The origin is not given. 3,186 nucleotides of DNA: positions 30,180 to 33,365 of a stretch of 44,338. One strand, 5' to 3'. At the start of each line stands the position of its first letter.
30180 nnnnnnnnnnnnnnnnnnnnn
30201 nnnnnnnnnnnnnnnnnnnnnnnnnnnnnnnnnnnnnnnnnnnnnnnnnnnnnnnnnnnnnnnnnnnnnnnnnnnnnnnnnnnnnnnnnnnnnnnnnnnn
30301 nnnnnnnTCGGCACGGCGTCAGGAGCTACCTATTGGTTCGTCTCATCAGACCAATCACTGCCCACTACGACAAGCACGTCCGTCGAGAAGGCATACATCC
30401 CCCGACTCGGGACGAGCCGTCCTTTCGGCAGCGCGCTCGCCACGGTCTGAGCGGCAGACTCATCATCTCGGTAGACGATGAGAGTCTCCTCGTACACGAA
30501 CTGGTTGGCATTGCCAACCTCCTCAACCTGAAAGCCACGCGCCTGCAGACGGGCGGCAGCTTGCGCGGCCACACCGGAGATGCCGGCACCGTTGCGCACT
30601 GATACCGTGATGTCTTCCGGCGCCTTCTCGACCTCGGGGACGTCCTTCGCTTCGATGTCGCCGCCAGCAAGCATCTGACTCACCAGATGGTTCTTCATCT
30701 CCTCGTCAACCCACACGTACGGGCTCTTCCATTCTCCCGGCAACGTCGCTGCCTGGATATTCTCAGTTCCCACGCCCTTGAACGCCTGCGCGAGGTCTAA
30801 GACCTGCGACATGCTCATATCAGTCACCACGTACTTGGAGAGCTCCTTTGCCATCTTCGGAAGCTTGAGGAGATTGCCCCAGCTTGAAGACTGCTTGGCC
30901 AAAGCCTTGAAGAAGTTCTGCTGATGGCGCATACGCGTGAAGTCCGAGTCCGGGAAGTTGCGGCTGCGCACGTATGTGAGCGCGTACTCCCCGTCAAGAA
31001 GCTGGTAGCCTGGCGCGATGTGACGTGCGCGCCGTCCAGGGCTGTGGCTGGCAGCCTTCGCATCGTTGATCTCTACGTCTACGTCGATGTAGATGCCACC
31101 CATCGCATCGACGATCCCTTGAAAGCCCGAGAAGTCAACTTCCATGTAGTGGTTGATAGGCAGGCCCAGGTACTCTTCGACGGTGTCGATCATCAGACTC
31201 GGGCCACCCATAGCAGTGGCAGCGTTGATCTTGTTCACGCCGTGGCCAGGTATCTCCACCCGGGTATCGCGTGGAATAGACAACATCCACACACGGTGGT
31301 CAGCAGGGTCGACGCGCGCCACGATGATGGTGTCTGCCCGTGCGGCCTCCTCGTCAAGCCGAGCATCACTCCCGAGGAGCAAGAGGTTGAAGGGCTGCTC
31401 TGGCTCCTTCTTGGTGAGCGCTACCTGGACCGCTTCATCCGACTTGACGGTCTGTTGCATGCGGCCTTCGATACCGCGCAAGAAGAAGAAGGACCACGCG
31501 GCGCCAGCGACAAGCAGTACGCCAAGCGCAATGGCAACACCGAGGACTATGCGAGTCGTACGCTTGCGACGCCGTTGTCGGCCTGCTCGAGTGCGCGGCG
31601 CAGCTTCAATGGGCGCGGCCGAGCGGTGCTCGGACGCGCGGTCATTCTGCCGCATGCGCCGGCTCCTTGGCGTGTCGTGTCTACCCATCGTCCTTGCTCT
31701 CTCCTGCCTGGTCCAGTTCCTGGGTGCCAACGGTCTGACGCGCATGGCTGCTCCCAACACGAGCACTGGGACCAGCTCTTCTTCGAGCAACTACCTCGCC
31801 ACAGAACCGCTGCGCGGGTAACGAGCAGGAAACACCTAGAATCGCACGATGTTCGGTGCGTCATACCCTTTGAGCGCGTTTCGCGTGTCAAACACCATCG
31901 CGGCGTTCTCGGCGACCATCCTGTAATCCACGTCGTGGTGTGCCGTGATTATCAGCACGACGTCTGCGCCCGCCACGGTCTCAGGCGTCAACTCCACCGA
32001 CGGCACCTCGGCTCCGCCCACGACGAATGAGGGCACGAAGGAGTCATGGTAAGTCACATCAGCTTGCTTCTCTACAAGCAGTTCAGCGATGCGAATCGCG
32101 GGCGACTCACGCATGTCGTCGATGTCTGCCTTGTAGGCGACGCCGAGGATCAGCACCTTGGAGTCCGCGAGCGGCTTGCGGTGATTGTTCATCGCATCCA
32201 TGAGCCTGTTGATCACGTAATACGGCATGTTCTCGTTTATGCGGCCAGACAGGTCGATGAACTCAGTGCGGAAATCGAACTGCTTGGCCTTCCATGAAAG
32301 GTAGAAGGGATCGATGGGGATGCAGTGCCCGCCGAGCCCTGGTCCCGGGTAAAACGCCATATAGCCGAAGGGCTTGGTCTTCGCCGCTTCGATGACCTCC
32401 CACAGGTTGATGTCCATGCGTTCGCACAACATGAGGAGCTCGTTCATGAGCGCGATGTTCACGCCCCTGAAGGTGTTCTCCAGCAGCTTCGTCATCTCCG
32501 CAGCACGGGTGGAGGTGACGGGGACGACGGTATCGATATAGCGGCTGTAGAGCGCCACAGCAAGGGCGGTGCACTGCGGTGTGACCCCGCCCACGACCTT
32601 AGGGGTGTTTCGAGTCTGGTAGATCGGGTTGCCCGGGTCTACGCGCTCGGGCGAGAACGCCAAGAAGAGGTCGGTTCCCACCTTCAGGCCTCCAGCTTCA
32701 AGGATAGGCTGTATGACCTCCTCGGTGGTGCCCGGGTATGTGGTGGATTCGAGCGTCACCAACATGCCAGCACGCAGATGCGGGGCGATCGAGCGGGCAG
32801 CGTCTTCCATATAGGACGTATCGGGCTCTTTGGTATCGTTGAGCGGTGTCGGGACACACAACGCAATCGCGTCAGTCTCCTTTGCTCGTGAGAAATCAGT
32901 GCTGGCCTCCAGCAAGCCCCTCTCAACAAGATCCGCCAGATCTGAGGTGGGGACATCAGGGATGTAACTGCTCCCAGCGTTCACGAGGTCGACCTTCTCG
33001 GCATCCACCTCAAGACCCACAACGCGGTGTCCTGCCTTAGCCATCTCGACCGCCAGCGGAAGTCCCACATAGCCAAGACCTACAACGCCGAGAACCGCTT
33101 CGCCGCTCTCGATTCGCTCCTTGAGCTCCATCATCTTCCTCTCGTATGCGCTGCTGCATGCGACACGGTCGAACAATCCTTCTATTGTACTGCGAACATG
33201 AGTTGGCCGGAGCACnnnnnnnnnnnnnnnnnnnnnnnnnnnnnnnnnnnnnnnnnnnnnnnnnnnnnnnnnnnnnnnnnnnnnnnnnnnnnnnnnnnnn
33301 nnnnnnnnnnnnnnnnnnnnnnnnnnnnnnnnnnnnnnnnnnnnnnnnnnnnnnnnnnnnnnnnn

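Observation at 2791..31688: Module-bearing hydrolases are interleaved with a glycopolymer biosynthesis locus and an LCP ligase: possible cognate anchor/ligand system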

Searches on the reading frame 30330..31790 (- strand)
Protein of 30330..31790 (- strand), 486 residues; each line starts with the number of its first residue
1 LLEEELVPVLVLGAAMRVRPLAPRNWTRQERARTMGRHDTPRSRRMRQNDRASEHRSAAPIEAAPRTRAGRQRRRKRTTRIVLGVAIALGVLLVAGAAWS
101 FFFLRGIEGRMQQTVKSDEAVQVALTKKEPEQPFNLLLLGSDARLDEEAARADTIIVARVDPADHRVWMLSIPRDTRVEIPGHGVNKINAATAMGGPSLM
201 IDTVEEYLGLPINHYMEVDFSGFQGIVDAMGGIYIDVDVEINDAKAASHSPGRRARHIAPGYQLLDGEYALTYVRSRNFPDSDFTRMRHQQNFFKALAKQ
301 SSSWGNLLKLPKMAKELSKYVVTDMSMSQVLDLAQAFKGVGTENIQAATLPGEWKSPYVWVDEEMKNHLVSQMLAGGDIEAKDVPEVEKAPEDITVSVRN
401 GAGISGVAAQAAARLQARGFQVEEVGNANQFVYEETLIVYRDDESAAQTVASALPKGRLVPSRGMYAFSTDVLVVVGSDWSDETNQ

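Call 8: search_protein_families(library=pfam, proteins=[window:30330-31790:-], max_evalue=0.01)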
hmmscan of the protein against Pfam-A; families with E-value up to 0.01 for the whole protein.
window:30330-31790:- (486 aa): 2 families
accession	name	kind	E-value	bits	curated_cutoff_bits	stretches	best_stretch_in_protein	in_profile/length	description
PF03816.19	LytR_cpsA_psr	-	1e-42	146.3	24.6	1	151-302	1-149/150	LytR_cpsA_psr family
PF13399.11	LytR_C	-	1e-18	68.5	22.2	1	393-480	1-86/86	LytR cell envelope-related transcriptional attenuator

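Call 38: search_protein_families(library=ncbifam, proteins=[window:30330-31790:-], max_evalue=0.01)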
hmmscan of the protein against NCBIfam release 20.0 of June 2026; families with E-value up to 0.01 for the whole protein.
window:30330-31790:- (486 aa): 6 families
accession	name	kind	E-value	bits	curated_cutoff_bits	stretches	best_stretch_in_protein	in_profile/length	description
NF006897.1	PRK09379.1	equivalog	1e-42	146.4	441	1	80-355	3-271/298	polyisoprenyl-teichoic acid--peptidoglycan teichoic acid transferase TagU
TIGR00350.1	lytR_cpsA_psr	domain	3e-38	131.4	62.3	1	150-302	1-151/152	LCP family glycopolymer transferase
NF047591.1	ligase_LytR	equivalog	3.5e-24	85.8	450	1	85-329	9-263/336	glycopolymer--peptidoglycan transferase LytR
NF051849.1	LCP_trans_Cps2A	equivalog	4.2e-20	72.4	650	1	127-335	215-419/477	LCP family glycopolymer transferase CpsA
NF049861.1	SCO2400_fam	subfamily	6.6e-05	23.5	55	1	29-96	47-116/136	SCO2400 family protein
NF035953.1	integrity_Cei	equivalog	0.0011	18.8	150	0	379-436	65-123/212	envelope integrity protein Cei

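Call 63: find_homologous_proteins(query=window:30330-31688:-, max_evalue=1e-30)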
Query window:30330-31688:- (452 aa): 932 proteins with E <= 1e-30 among 8000 candidates; the best 120 are listed.
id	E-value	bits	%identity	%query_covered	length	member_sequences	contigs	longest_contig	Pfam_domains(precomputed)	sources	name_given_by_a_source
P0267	2.8e-289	978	100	98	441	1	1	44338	PF03816.20,PF13399.12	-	-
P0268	1.0e-253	860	85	100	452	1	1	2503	PF03816.20,PF13399.12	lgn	-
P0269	2.1e-239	813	81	100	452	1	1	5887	PF03816.20,PF13399.12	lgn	-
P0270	7.2e-238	808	79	100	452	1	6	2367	PF03816.20,PF13399.12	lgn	-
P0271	8.1e-232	788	78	100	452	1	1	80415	PF03816.20,PF13399.12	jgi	-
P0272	1.8e-227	774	77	99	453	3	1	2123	PF03816.20,PF13399.12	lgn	-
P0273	2.3e-221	754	79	93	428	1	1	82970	PF03816.20,PF13399.12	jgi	jgi:polyisoprenyl-teichoic acid--peptidoglycan teichoic acid transferase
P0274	2.9e-216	737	77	93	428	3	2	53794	PF03816.20,PF13399.12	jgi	jgi:LCP family protein required for cell wall assembly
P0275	6.7e-216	736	74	99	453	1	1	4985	PF03816.20,PF13399.12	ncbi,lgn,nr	ncbi:MAG: LCP family protein [Coriobacteriia bacterium]|nr:LCP family protein [Coriobacteriia bacter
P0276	7.7e-214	729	73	99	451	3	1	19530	PF03816.20,PF13399.12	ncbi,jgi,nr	ncbi:MAG: LCP family protein [Coriobacteriia bacterium]|nr:LCP family protein [Coriobacteriia bacter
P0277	5.1e-199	680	72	88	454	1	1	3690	PF03816.20,PF13399.12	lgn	-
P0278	1.6e-180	619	67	90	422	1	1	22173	PF03816.20,PF13399.12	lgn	-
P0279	5.7e-179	614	65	93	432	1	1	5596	PF03816.20,PF13399.12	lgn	-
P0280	6.1e-176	604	62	96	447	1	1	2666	PF03816.20,PF13399.12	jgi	-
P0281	8.7e-176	604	76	79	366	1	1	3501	PF03816.20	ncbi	-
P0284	3.0e-174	599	66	84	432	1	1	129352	PF03816.20,PF13399.12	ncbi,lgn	-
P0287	2.1e-172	593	66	87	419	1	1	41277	PF03816.20,PF13399.12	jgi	jgi:polyisoprenyl-teichoic acid--peptidoglycan teichoic acid transferase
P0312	1.2e-154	534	60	87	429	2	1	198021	PF03816.20,PF13399.12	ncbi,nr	ncbi:MAG: LCP family protein [Coriobacteriia bacterium]|nr:LCP family protein [Coriobacteriia bacter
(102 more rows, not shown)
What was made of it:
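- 30330..31688 (-): LCP glycopolymer-peptidoglycan ligase (LytR_cpsA_psr plus LytR_C). The ORF extends to a TTG at 31790. calls 8, 38, 63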

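Call 64: find_encoding_contigs(protein=P0284, flank=10000, max_places=2)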
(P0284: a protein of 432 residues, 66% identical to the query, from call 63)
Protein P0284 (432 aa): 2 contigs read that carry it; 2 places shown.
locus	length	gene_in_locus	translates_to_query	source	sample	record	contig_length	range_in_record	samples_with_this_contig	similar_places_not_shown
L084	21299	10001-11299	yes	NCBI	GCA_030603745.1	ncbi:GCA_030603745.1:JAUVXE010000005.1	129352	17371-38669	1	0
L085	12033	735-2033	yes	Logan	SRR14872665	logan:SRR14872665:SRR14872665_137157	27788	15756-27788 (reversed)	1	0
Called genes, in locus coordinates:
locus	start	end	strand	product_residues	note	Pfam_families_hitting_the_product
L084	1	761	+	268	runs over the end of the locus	PF00119:ATP-synt_A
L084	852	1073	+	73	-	PF00137:ATP-synt_C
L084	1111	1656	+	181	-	PF00430:ATP-synt_B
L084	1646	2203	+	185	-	PF00213:OSCP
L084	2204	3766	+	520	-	PF02874:ATP-synt_ab_N, PF00006:ATP-synt_ab, PF00306:ATP-synt_ab_C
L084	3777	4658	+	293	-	PF00231:ATP-synt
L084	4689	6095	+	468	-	PF02874:ATP-synt_ab_N, PF00006:ATP-synt_ab, PF22919:ATP-synt_VA_C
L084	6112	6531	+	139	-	PF02823:ATP-synt_DE_N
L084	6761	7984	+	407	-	PF00275:EPSP_synthase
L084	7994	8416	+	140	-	PF22817:ApeP-like (weak), PF07977:FabA, PF22818:ApeI-like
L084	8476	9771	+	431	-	PF03446:NAD_binding_2 (weak), PF03721:UDPG_MGDP_dh_N, PF00984:UDPG_MGDP_dh, PF03720:UDPG_MGDP_dh_C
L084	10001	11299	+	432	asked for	PF03816:LytR_cpsA_psr, PF13399:LytR_C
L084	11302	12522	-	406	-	PF13439:Glyco_transf_4, PF13579:Glyco_trans_4_4, PF00534:Glycos_transf_1, PF13692:Glyco_trans_1_4, PF13524:Glyco_trans_1_2 (weak)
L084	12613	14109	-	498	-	PF01943:Polysacc_synt, PF13440:Polysacc_synt_3, PF03023:MurJ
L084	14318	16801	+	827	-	PF15892:BNR_4, PF04122:CW_binding_2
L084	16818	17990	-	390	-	PF13439:Glyco_transf_4, PF13579:Glyco_trans_4_4, PF00534:Glycos_transf_1, PF13692:Glyco_trans_1_4, PF13524:Glyco_trans_1_2, PF20706:GT4-conflict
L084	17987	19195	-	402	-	PF13439:Glyco_transf_4, PF13579:Glyco_trans_4_4, PF00534:Glycos_transf_1, PF13692:Glyco_trans_1_4, PF13524:Glyco_trans_1_2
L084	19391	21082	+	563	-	PF04122:CW_binding_2, PF03734:YkuD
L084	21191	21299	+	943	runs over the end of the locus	PF22148:Fervidolysin_NPro-like (weak), PF00082:Peptidase_S8, PF04122:CW_binding_2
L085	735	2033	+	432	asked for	PF03816:LytR_cpsA_psr, PF13399:LytR_C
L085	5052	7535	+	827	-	PF15892:BNR_4, PF04122:CW_binding_2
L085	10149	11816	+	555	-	PF04122:CW_binding_2, PF03734:YkuD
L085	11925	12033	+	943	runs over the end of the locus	PF22148:Fervidolysin_NPro-like (weak), PF00082:Peptidase_S8, PF04122:CW_binding_2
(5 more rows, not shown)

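Call 65: find_encoding_contigs(protein=P0312, flank=10000, max_places=2)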
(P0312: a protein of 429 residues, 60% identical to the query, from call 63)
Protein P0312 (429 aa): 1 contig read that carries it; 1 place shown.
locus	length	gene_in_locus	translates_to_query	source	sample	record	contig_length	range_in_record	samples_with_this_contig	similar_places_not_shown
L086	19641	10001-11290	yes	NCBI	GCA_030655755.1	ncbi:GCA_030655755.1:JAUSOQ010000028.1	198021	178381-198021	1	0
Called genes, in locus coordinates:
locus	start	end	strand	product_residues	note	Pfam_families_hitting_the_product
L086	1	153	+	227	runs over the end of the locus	PF02511:Thy1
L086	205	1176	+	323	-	PF07136:DUF1385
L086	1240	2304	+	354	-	PF03462:PCRF, PF00472:RF-1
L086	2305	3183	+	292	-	PF17827:PrmC_N, PF05175:MTS, PF06325:PrmA, PF01170:UPF0020 (weak), PF09445:Methyltransf_15 (weak), PF13847:Methyltransf_31, PF08242:Methyltransf_12 (weak), PF13649:Methyltransf_25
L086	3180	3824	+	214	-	PF01300:Sua5_yciO_yrdC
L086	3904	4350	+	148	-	PF02502:LacAB_rpiB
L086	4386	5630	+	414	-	PF00464:SHMT, PF00155:Aminotran_1_2 (weak)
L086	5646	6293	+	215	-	PF14681:UPRTase, PF00156:Pribosyltran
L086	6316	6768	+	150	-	PF00383:dCMP_cyt_deam_1, PF14437:MafB19-deam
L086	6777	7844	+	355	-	PF00953:Glycos_transf_4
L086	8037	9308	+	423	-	PF00275:EPSP_synthase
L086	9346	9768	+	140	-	PF07977:FabA, PF22818:ApeI-like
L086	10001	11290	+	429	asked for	PF03816:LytR_cpsA_psr, PF13399:LytR_C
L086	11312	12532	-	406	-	PF13439:Glyco_transf_4, PF13579:Glyco_trans_4_4, PF00534:Glycos_transf_1, PF13692:Glyco_trans_1_4, PF13524:Glyco_trans_1_2 (weak)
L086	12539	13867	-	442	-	PF03721:UDPG_MGDP_dh_N, PF00984:UDPG_MGDP_dh, PF03720:UDPG_MGDP_dh_C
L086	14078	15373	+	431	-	PF03446:NAD_binding_2 (weak), PF03721:UDPG_MGDP_dh_N, PF00984:UDPG_MGDP_dh, PF03720:UDPG_MGDP_dh_C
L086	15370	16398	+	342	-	PF01408:GFO_IDH_MocA, PF02894:GFO_IDH_MocA_C, PF22725:GFO_IDH_MocA_C3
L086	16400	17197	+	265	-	PF24894:Hexapep_GlmU (faint), PF25087:GMPPB_C, PF14602:Hexapep_2 (faint), PF00132:Hexapep (weak), PF25087:GMPPB_C, PF25084:LbH_EIF2B, PF00132:Hexapep (weak)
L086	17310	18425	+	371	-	PF00155:Aminotran_1_2, PF00266:Aminotran_5 (weak), PF01041:DegT_DnrJ_EryC1, PF01053:Cys_Met_Meta_PP (weak), PF01212:Beta_elim_lyase (weak)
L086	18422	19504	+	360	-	PF02350:Epimerase_2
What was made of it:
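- L086 has the LCP and sugar genes with no such enzymes in 8 kb (call 65).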

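Call 67: find_encoding_contigs(protein=P0287, flank=10000, max_places=3)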
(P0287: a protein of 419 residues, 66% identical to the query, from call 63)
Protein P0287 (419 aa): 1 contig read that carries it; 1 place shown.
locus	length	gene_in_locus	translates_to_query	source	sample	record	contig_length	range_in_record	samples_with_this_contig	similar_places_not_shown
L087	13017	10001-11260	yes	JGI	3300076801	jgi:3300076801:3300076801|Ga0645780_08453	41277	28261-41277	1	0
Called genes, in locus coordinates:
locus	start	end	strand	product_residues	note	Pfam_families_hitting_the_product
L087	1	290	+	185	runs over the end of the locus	PF00213:OSCP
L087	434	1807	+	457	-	PF02874:ATP-synt_ab_N, PF00006:ATP-synt_ab, PF00306:ATP-synt_ab_C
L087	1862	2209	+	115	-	PF00231:ATP-synt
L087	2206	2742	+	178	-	PF00231:ATP-synt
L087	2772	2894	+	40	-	PF02874:ATP-synt_ab_N (weak)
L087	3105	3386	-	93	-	-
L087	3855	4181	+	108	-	PF22919:ATP-synt_VA_C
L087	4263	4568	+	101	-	PF02823:ATP-synt_DE_N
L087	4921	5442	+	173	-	PF00275:EPSP_synthase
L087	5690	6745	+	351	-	PF00275:EPSP_synthase, PF13439:Glyco_transf_4 (weak), PF20706:GT4-conflict, PF00534:Glycos_transf_1, PF13692:Glyco_trans_1_4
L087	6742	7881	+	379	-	PF13439:Glyco_transf_4, PF13579:Glyco_trans_4_4, PF00534:Glycos_transf_1, PF13692:Glyco_trans_1_4, PF13524:Glyco_trans_1_2, PF26337:Gtf3_C (weak)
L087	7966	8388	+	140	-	PF22817:ApeP-like (weak), PF07977:FabA, PF22818:ApeI-like, PF01575:MaoC_dehydratas (weak)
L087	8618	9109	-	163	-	-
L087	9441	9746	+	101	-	PF03720:UDPG_MGDP_dh_C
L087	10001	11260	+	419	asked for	PF03816:LytR_cpsA_psr, PF13399:LytR_C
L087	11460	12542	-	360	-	PF13439:Glyco_transf_4, PF13579:Glyco_trans_4_4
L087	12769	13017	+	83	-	?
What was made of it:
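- Tried and rejected: L087 was too fragmented to use (call 67).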

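Call 69: search_protein_families(library=pfam, proteins=[L084:14318-16801:+, L084:19391-21082:+], max_evalue=0.001)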
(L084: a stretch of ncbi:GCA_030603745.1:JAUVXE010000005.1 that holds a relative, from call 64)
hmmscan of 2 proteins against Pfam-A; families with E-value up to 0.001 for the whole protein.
L084:14318-16801:+ (827 aa): 2 families
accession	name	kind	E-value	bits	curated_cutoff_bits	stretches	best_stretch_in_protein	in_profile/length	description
PF04122.17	CW_binding_2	-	7.2e-57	190.3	24.9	3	610-699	1-72/73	Cell wall binding domain 2 (CWB2)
PF15892.11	BNR_4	-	6.7e-08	32.7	27.3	1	59-357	2-269/272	BNR repeat-containing family member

L084:19391-21082:+ (563 aa): 2 families
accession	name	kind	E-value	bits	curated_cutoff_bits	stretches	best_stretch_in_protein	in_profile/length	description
PF04122.17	CW_binding_2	-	1.5e-40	138.1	24.9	3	47-139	1-72/73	Cell wall binding domain 2 (CWB2)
PF03734.19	YkuD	-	3.5e-23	83.2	23.4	1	447-560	3-145/146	L,D-transpeptidase catalytic domain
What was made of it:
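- Closest known: Clostridioides difficile CWB2. Same: A relative of the window (L084) uses CWB2 itself at the equivalent locus (calls 64, 69).
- The module is replaced by a known binding domain in L084 (calls 64, 69).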

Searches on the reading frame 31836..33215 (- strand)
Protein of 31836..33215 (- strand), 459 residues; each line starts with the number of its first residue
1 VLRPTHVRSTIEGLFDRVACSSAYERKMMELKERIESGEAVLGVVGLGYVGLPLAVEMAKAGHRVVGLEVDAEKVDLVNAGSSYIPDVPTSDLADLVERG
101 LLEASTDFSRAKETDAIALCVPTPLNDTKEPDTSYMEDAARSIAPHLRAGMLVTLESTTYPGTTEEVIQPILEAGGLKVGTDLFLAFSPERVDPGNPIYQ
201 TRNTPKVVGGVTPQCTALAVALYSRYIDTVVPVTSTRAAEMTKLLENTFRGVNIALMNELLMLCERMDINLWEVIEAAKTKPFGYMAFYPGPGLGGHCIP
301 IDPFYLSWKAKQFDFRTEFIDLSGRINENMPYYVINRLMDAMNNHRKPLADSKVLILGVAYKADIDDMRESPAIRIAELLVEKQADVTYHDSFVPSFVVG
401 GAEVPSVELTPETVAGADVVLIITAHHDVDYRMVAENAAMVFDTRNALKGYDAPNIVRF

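Call 10: search_protein_families(library=pfam, proteins=[window:31836-33215:-], max_evalue=0.001)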
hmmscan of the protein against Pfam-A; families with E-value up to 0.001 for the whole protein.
window:31836-33215:- (459 aa): 4 families
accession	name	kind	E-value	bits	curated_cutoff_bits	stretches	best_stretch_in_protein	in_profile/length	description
PF03721.20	UDPG_MGDP_dh_N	-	1.2e-46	159.1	27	1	43-217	4-181/187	UDP-glucose/GDP-mannose dehydrogenase family, NAD binding domain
PF00984.24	UDPG_MGDP_dh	-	3.5e-31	107.6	25.4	1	237-328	1-93/94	UDP-glucose/GDP-mannose dehydrogenase family, central domain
PF03720.21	UDPG_MGDP_dh_C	-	1e-21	77.7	30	1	355-449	1-102/103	UDP-glucose/GDP-mannose dehydrogenase family, UDP binding domain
PF03446.21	NAD_binding_2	-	2.1e-07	31.6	21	1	42-175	2-111/161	NAD binding domain of 6-phosphogluconate dehydrogenase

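Call 53: search_protein_families(library=ncbifam, proteins=[window:31836-33215:-], max_evalue=0.00001)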
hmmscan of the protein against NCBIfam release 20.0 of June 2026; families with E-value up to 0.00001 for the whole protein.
window:31836-33215:- (459 aa): 7 families
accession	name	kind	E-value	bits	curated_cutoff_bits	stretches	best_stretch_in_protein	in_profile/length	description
TIGR03026.1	NDP-sugDHase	subfamily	9.2e-131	436.4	189.8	1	42-446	3-413/413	nucleotide sugar dehydrogenase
NF040825.1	UDPMaNacDH_Arch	equivalog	4.1e-88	296.1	750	1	42-428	3-376/418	UDP-N-acetyl-D-mannosamine dehydrogenase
NF008286.0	PRK11064.1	equivalog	3.6e-85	286.1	459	1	42-431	6-401/420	UDP-N-acetyl-D-mannosamine dehydrogenase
NF011729.0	PRK15182.1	equivalog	1.8e-60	204.9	592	1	40-396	7-359/425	Vi polysaccharide biosynthesis UDP-N-acetylglucosamine C-6 dehydrogenase TviB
NF041297.1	UDPGDh_AglM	equivalog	4e-56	190.8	670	1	42-444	3-413/429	UDP-glucose 6-dehydrogenase AglM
NF047673.2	TeichurnBiosyTuaD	equivalog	8.8e-41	140.4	700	1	43-430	5-391/439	UDP-glucose 6-dehydrogenase TuaD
NF011631.0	PRK15057.1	equivalog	8.2e-11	41.6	757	1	44-303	5-258/388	UDP-glucose 6-dehydrogenase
